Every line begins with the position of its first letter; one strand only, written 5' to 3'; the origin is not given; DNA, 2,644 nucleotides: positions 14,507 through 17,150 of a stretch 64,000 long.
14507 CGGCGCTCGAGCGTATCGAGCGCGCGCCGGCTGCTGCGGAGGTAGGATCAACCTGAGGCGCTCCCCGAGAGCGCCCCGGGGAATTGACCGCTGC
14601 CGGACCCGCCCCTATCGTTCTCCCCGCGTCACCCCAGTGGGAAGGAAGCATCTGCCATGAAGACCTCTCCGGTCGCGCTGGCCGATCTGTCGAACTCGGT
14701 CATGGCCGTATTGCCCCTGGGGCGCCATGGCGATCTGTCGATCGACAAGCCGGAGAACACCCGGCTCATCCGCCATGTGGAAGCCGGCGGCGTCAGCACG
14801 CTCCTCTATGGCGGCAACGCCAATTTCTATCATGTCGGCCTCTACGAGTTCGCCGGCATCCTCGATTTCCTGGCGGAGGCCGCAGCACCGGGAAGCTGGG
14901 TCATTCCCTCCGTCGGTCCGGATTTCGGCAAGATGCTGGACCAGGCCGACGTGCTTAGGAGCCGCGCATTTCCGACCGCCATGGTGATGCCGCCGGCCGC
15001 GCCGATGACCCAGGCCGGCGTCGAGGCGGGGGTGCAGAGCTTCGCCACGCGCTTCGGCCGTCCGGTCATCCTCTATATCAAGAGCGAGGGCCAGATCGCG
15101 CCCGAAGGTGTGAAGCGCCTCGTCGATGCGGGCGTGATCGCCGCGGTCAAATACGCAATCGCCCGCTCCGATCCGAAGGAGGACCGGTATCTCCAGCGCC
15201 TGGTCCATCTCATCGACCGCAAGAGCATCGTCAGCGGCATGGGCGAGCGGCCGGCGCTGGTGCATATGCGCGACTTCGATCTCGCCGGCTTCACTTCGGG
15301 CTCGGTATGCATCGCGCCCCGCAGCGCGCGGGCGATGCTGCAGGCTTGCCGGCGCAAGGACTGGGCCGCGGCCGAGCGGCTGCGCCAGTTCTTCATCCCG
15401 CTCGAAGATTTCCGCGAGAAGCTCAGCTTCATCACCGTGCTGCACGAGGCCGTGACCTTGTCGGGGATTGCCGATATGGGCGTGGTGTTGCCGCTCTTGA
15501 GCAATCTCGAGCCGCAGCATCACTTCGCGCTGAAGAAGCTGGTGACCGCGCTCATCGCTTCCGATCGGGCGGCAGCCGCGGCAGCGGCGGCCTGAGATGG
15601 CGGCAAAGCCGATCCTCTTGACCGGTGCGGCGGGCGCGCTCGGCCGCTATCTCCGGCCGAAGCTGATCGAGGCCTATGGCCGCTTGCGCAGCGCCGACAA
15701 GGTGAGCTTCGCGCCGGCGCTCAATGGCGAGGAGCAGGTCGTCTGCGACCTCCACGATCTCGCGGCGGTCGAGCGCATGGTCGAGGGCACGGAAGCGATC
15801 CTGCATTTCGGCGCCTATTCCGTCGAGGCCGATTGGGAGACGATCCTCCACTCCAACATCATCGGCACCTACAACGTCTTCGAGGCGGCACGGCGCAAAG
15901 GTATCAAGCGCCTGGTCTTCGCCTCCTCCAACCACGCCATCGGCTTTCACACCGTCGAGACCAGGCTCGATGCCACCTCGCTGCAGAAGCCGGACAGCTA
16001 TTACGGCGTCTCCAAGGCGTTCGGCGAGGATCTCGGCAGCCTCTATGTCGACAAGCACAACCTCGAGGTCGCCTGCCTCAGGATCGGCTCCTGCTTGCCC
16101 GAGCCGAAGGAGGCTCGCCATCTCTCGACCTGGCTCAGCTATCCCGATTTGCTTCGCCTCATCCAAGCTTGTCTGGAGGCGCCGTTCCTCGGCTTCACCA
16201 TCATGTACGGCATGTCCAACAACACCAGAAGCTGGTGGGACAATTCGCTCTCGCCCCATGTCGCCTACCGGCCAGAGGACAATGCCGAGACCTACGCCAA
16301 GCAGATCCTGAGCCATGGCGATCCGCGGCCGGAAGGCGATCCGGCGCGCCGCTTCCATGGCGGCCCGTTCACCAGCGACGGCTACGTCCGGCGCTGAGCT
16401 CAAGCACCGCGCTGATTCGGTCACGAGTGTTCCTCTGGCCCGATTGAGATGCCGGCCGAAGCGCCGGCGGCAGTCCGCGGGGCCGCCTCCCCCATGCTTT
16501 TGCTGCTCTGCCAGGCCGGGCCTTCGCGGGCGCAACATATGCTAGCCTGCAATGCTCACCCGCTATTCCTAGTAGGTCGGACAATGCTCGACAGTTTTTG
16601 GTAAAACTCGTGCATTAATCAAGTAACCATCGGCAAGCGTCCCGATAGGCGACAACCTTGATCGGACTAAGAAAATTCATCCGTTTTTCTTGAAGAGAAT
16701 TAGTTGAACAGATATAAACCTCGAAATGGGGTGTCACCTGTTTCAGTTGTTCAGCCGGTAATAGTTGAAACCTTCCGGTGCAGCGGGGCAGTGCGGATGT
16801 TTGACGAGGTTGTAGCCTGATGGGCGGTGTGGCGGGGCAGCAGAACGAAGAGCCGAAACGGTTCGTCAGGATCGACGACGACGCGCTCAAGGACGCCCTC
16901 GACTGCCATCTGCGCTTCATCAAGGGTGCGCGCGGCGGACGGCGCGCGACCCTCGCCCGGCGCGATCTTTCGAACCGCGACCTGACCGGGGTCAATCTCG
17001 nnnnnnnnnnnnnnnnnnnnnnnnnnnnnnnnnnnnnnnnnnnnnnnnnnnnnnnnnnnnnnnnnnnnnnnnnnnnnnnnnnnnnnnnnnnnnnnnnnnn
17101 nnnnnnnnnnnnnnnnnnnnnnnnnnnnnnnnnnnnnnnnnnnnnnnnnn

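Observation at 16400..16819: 420-bp AT-rich non-coding leader (about 45% GC in a ~67% GC genome) with a TAACCAT CtrA-like half-site upstream of the pentapeptide-repeat gene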

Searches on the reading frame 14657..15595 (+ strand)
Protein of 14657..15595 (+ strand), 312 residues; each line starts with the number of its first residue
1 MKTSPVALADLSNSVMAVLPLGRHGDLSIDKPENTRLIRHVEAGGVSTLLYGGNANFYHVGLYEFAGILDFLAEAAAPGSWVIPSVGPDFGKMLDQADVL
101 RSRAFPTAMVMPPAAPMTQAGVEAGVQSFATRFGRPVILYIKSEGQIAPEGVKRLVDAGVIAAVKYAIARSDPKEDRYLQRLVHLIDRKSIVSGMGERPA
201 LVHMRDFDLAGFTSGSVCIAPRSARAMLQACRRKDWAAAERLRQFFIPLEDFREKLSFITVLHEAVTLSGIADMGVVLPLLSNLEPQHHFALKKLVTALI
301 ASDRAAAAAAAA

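Call 8: search_protein_families(library=pfam, proteins=[window:14657-15595:+])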
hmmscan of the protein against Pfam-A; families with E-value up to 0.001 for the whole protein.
window:14657-15595:+ (312 aa): 1 family
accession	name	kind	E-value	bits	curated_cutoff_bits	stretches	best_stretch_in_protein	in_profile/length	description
PF00701.28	DHDPS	-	5.6e-07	29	22.1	1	108-298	100-288/289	Dihydrodipicolinate synthetase family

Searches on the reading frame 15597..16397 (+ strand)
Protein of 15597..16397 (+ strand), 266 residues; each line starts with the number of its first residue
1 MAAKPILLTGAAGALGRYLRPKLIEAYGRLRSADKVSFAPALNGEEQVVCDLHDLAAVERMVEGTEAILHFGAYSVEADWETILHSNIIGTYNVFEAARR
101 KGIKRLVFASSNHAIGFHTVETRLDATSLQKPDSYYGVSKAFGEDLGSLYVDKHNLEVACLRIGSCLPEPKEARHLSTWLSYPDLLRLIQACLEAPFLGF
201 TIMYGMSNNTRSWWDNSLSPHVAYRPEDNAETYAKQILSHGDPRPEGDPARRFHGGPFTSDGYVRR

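Call 8: search_protein_families(library=pfam, proteins=[window:15597-16397:+])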
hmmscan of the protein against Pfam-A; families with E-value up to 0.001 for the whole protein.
window:15597-16397:+ (266 aa): 7 families
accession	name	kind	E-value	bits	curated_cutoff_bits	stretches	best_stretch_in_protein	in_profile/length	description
PF01370.27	Epimerase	-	8.2e-23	81.5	20.9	1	6-165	1-171/240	NAD dependent epimerase/dehydratase family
PF16363.11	GDP_Man_Dehyd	-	3.3e-13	50.2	27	1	7-162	1-179/332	GDP-mannose 4,6 dehydratase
PF01073.25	3Beta_HSD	-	8.1e-13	48.5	22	1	8-145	2-155/280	3-beta hydroxysteroid dehydrogenase/isomerase family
PF07993.18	NAD_binding_4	-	1.1e-08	35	20.1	1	57-173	81-214/258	Male sterility protein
PF13460.12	NAD_binding_10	-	1.9e-08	34.8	27.2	1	10-114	1-101/184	NAD(P)H-binding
PF04321.23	RmlD_sub_bind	-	4.2e-08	33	27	1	6-163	3-148/287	RmlD substrate binding domain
PF02719.21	Polysacc_synt_2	-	1e-07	31.9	20.2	1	46-115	57-132/293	Polysaccharide biosynthesis protein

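Call 15: find_homologous_proteins(query=window:15597-16394:+)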
Query window:15597-16394:+ (266 aa): 6844 proteins with E <= 0.001 among 8000 candidates; the best 120 are listed.
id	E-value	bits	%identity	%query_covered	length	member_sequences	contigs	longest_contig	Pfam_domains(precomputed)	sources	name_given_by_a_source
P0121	5.2e-179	611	100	100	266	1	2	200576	PF04321.24,PF16363.12,PF02719.22,PF01073.26,PF07993.19,PF13460.13,PF01370.28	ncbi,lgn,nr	ncbi:MAG: NAD(P)-dependent oxidoreductase [Proteobacteria bacterium]|nr:NAD(P)-dependent oxidoreduct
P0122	1.8e-159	547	87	100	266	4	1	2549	PF04321.24,PF16363.12,PF02719.22,PF01073.26,PF07993.19,PF13460.13,PF01370.28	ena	-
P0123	6.7e-124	431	70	98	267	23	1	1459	PF04321.24,PF16363.12,PF02719.22,PF01073.26,PF07993.19,PF13460.13,PF01370.28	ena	-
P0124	1.7e-122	426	69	98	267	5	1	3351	PF04321.24,PF16363.12,PF02719.22,PF01073.26,PF07993.19,PF13460.13,PF01370.28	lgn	-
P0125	2.2e-117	409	68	100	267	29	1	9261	PF04321.24,PF16363.12,PF02719.22,PF01073.26,PF07993.19,PF13460.13,PF01370.28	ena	-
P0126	2.8e-117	409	67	100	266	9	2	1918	PF04321.24,PF16363.12,PF02719.22,PF01073.26,PF07993.19,PF13460.13,PF01370.28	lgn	-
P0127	8.8e-117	407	67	100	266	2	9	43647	PF04321.24,PF16363.12,PF01073.26,PF07993.19,PF13460.13,PF01370.28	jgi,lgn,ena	jgi:uronate dehydrogenase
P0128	1.5e-116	407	68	100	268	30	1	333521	PF04321.24,PF16363.12,PF02719.22,PF01073.26,PF07993.19,PF13460.13,PF01370.28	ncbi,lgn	-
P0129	1.7e-116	406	68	100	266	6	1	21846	PF04321.24,PF16363.12,PF02719.22,PF01073.26,PF07993.19,PF13460.13,PF01370.28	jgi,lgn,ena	-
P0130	2.0e-116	406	68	97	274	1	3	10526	PF04321.24,PF16363.12,PF01073.26,PF07993.19,PF13460.13,PF01370.28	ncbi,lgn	-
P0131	1.0e-112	394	64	100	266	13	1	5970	PF16363.12,PF02719.22,PF01073.26,PF07993.19,PF13460.13,PF01370.28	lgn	-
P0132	1.5e-112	394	64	100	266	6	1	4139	PF16363.12,PF02719.22,PF01073.26,PF07993.19,PF13460.13,PF01370.28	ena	-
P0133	1.0e-111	391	65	100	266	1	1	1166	PF04321.24,PF16363.12,PF02719.22,PF01073.26,PF07993.19,PF13460.13,PF01370.28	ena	-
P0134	3.5e-110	386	63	100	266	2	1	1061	PF16363.12,PF01073.26,PF07993.19,PF13460.13,PF01370.28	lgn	-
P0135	6.6e-109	382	65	99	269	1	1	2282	PF04321.24,PF16363.12,PF02719.22,PF01073.26,PF07993.19,PF13460.13,PF01370.28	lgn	-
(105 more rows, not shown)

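Call 16: find_encoding_contigs(protein=P0121, flank=6000, max_places=6)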
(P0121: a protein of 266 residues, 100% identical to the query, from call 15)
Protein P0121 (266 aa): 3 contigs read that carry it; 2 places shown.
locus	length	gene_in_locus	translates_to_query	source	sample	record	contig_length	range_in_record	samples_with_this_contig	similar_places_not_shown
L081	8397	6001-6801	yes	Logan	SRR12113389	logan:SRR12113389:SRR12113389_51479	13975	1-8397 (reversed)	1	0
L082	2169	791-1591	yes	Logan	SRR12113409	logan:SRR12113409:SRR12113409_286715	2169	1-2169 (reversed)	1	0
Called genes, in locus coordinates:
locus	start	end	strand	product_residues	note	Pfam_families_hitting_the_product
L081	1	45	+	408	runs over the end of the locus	PF06181:Urate_ox_N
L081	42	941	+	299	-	PF09349:OHCU_decarbox, PF00576:Transthyretin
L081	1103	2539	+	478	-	PF01799:Fer2_2, PF00941:FAD_binding_5, PF03450:CO_deh_flav_C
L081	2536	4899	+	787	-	PF01315:Ald_Xan_dh_C, PF02738:MoCoBD_1, PF20256:MoCoBD_2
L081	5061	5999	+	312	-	PF00701:DHDPS (weak)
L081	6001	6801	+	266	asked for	PF01073:3Beta_HSD, PF01370:Epimerase, PF02719:Polysacc_synt_2 (weak), PF04321:RmlD_sub_bind, PF16363:GDP_Man_Dehyd, PF13460:NAD_binding_10, PF07993:NAD_binding_4 (weak)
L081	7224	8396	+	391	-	?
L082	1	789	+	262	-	?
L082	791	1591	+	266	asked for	PF01073:3Beta_HSD, PF01370:Epimerase, PF02719:Polysacc_synt_2 (weak), PF04321:RmlD_sub_bind, PF16363:GDP_Man_Dehyd, PF13460:NAD_binding_10, PF07993:NAD_binding_4 (weak)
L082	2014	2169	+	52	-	?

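Call 17: find_encoding_contigs(protein=P0122, flank=6000, max_places=6)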
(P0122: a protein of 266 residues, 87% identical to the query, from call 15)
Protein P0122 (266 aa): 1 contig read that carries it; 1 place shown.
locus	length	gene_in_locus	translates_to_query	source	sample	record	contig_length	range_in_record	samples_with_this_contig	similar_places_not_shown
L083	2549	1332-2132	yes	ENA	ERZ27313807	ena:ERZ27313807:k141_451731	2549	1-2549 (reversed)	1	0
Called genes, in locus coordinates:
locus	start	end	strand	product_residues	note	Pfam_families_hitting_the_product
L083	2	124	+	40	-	?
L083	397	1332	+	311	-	PF00701:DHDPS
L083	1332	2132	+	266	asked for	PF01073:3Beta_HSD, PF01370:Epimerase, PF02719:Polysacc_synt_2 (weak), PF04321:RmlD_sub_bind, PF16363:GDP_Man_Dehyd, PF13460:NAD_binding_10, PF07993:NAD_binding_4 (weak)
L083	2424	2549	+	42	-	?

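Call 20: find_encoding_contigs(protein=P0128, flank=4000, max_places=3)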
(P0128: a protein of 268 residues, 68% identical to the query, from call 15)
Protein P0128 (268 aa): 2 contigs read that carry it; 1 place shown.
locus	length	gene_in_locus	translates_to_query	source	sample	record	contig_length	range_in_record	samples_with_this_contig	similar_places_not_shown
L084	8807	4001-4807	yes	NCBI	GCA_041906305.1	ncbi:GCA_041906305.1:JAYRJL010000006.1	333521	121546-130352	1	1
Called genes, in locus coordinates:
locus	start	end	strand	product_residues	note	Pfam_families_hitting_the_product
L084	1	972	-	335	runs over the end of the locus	PF13489:Methyltransf_23 (weak), PF08241:Methyltransf_11 (weak)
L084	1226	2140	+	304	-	PF04227:Indigoidine_A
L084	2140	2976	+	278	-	PF13578:Methyltransf_24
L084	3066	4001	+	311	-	-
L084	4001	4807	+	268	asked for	PF01073:3Beta_HSD, PF01370:Epimerase, PF02719:Polysacc_synt_2 (weak), PF04321:RmlD_sub_bind (weak), PF16363:GDP_Man_Dehyd, PF07993:NAD_binding_4 (faint), PF13460:NAD_binding_10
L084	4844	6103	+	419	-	PF13660:DUF4147, PF05161:MOFRL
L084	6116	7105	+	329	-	PF01370:Epimerase, PF05368:NmrA (faint), PF07993:NAD_binding_4 (faint), PF13460:NAD_binding_10 (faint)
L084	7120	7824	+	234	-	PF00484:Pro_CA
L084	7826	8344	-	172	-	-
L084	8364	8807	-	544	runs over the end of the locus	PF02776:TPP_enzyme_N, PF00205:TPP_enzyme_M, PF02775:TPP_enzyme_C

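Call 21: find_encoding_contigs(protein=P0125, flank=4000, max_places=3)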
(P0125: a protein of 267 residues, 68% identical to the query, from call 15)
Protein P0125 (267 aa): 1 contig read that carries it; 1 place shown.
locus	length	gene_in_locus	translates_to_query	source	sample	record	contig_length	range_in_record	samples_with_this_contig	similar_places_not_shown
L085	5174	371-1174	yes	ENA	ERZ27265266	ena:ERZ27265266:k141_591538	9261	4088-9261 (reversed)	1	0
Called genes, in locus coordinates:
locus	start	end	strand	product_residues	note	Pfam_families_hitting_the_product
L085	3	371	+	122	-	?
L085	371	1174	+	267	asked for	PF01073:3Beta_HSD, PF01370:Epimerase, PF02719:Polysacc_synt_2 (faint), PF04321:RmlD_sub_bind (weak), PF07993:NAD_binding_4 (faint), PF16363:GDP_Man_Dehyd, PF13460:NAD_binding_10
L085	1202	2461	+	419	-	PF13660:DUF4147, PF05161:MOFRL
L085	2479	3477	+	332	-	PF01370:Epimerase, PF07993:NAD_binding_4 (faint)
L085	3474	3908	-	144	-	PF01957:NfeD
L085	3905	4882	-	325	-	PF01145:Band_7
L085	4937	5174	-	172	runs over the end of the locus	-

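Call 22: find_encoding_contigs(protein=P0124, flank=4000, max_places=3)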
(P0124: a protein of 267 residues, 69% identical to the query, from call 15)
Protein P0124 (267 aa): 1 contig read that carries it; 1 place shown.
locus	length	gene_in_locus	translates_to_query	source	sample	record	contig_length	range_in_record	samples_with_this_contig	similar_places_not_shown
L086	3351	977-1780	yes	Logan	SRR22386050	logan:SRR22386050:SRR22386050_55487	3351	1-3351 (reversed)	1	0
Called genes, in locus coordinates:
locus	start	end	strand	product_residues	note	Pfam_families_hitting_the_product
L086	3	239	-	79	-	?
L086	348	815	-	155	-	PF07883:Cupin_2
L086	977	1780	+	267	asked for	PF01073:3Beta_HSD, PF01370:Epimerase, PF02719:Polysacc_synt_2 (weak), PF04321:RmlD_sub_bind, PF07993:NAD_binding_4 (faint), PF16363:GDP_Man_Dehyd, PF13460:NAD_binding_10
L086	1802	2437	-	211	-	PF03330:DPBB_1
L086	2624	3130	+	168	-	PF11454:DUF3016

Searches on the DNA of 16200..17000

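Call 5: search_rna_families(source=window, start=16200, end=17000, threshold=evalue, max_evalue=10, show_alignments=3)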
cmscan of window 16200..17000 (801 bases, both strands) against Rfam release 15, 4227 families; matches with E-value up to 10: 3.
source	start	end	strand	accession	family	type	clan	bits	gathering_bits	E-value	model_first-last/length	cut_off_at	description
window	16365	16483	-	RF01229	SNORA84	Gene; snRNA; snoRNA; HACA-box;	-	17.6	45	0.43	1-134/134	no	Small nucleolar RNA SNORA84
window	16921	17000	-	RF02770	Ysr224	Gene; sRNA;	-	15.6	70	1.4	23-107/107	5'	Yersinia sRNA 224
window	16679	16705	-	RF01962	RMST_1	Gene; lncRNA;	-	11.8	40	6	1-61/61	no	Rhabdomyosarcoma 2 associated transcript conserved region 1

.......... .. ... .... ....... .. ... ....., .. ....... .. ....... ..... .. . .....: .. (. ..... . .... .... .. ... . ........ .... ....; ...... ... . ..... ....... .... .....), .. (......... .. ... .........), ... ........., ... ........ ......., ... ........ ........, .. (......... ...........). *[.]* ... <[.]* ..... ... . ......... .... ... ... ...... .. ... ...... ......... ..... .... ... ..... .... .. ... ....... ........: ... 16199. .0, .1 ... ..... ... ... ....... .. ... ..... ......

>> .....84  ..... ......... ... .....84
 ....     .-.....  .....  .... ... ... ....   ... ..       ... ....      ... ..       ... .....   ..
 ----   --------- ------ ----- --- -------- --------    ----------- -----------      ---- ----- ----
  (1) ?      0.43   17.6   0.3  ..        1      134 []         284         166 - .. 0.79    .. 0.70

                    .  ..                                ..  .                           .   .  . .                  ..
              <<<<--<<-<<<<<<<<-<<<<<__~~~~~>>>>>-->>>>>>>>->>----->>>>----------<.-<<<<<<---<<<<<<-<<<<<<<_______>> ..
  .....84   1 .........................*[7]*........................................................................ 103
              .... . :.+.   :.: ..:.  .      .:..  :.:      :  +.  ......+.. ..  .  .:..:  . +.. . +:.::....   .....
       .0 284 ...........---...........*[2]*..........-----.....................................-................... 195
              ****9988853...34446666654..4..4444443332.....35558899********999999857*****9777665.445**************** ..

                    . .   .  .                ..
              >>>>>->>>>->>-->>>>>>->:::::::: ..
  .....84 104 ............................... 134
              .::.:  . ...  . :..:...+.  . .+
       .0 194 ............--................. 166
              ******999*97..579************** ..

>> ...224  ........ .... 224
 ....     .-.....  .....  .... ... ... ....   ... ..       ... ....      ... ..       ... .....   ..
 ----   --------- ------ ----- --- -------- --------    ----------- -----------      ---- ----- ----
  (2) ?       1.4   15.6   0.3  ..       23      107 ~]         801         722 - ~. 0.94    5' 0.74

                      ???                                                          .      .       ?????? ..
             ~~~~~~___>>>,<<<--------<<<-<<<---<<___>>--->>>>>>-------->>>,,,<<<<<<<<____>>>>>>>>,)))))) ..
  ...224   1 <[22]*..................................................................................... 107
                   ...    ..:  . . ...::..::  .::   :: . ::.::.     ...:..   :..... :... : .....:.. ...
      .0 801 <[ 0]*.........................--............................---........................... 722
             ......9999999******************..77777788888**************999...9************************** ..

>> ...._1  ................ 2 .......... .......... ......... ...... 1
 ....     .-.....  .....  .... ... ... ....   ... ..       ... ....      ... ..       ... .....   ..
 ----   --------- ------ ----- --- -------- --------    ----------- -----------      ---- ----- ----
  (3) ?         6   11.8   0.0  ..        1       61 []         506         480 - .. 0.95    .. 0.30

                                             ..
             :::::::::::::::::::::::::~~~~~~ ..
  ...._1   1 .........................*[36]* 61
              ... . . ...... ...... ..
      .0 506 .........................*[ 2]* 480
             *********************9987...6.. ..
